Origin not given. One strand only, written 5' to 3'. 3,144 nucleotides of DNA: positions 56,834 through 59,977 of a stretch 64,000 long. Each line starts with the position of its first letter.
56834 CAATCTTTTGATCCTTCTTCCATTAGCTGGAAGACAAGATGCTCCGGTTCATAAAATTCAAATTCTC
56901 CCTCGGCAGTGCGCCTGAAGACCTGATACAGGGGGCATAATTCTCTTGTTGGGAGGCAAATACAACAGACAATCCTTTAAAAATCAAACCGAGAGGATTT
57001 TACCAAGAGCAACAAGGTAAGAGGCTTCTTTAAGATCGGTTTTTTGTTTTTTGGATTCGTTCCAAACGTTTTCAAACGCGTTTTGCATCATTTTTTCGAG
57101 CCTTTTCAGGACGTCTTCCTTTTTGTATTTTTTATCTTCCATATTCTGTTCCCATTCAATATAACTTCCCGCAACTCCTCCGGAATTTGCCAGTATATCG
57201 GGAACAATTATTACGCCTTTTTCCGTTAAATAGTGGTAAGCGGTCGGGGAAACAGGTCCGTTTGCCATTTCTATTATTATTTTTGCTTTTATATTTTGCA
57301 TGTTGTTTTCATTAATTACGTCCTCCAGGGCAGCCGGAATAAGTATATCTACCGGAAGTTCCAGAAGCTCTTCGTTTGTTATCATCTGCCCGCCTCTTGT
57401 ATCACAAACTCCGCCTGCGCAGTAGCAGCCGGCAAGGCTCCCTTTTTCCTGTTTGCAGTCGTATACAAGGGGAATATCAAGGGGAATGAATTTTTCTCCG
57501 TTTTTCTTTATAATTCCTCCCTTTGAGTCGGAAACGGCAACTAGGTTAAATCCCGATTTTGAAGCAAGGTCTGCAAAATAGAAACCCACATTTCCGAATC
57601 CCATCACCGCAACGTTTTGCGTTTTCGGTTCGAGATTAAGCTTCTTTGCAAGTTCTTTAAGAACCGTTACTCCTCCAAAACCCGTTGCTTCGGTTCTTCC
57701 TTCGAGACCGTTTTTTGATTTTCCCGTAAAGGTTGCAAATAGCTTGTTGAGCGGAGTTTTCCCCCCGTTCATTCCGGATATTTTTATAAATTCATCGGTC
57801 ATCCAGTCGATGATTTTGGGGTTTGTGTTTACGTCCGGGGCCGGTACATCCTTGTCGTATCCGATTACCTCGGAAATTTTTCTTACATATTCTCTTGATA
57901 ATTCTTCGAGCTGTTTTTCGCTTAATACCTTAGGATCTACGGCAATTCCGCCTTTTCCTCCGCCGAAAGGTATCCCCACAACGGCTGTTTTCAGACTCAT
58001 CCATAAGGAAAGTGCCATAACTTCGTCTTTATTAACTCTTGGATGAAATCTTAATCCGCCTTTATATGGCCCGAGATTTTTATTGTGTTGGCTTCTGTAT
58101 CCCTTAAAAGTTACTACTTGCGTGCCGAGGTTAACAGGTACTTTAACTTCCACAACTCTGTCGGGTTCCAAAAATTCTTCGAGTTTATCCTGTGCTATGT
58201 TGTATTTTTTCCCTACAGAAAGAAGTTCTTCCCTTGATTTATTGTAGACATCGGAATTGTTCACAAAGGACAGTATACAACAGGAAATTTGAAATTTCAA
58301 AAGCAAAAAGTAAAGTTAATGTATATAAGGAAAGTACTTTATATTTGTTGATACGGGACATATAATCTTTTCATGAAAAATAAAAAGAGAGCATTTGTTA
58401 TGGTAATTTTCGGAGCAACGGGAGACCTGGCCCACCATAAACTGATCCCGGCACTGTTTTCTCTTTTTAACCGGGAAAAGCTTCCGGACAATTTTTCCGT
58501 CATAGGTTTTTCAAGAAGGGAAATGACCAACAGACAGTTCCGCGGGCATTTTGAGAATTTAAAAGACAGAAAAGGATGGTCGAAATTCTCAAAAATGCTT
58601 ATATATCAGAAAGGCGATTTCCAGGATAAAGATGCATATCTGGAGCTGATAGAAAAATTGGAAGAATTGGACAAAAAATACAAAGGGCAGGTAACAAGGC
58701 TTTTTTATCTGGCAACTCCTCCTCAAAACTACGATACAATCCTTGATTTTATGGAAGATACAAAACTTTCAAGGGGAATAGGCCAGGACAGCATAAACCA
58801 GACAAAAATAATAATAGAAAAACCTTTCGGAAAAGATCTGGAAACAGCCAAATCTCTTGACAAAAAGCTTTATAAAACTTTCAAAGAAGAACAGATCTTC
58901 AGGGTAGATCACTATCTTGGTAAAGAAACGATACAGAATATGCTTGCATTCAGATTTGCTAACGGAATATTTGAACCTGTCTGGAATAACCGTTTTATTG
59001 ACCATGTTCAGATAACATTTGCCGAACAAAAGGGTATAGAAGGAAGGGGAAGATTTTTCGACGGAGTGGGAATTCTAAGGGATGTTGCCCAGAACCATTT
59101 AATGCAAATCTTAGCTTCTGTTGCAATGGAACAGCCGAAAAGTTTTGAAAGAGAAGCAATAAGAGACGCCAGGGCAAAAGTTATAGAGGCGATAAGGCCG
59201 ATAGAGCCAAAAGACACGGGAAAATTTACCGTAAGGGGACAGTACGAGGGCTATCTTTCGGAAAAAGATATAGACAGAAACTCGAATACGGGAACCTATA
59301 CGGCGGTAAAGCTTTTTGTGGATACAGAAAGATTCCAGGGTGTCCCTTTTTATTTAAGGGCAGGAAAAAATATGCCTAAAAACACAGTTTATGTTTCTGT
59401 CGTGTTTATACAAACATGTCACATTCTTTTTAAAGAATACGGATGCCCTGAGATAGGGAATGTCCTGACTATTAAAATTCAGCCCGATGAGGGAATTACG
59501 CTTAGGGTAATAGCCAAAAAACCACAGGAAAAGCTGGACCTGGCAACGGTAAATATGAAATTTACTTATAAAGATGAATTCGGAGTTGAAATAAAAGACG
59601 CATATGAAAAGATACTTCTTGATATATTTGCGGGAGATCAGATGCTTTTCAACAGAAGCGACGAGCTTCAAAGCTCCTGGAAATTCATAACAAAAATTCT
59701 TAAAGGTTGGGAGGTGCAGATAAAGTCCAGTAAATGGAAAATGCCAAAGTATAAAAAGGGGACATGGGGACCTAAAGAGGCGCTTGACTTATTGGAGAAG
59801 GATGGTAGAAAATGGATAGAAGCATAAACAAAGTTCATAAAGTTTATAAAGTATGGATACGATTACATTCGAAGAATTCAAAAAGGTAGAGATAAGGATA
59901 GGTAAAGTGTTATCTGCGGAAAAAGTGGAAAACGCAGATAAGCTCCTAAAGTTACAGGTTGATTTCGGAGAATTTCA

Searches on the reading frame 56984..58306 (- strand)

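Call 70: search_protein_families(library=pfam, proteins=[window:56984-58306:-], max_evalue=0.00001)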
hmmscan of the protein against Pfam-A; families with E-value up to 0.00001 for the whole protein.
window:56984-58306:- (440 aa): 2 families
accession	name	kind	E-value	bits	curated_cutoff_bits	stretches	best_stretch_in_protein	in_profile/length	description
PF00208.27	ELFV_dehydrog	-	6e-66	223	23.4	1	200-438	2-234/241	Glutamate/Leucine/Phenylalanine/Valine dehydrogenase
PF02812.23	ELFV_dehydrog_N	-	1.1e-49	167.8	25.3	1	48-173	1-127/129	Glu/Leu/Phe/Val dehydrogenase, dimerisation domain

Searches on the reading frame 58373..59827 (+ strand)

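Call 70: search_protein_families(library=pfam, proteins=[window:58373-59827:+], max_evalue=0.00001)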
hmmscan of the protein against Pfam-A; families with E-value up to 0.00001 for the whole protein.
window:58373-59827:+ (484 aa): 2 families
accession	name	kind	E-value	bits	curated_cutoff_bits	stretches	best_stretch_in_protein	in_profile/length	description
PF02781.21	G6PD_C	-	1.7e-106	356.1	27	1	191-481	1-295/296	Glucose-6-phosphate dehydrogenase, C-terminal domain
PF00479.28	G6PD_N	-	2.1e-56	191.9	22.1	1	11-189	1-183/183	Glucose-6-phosphate dehydrogenase, NAD binding domain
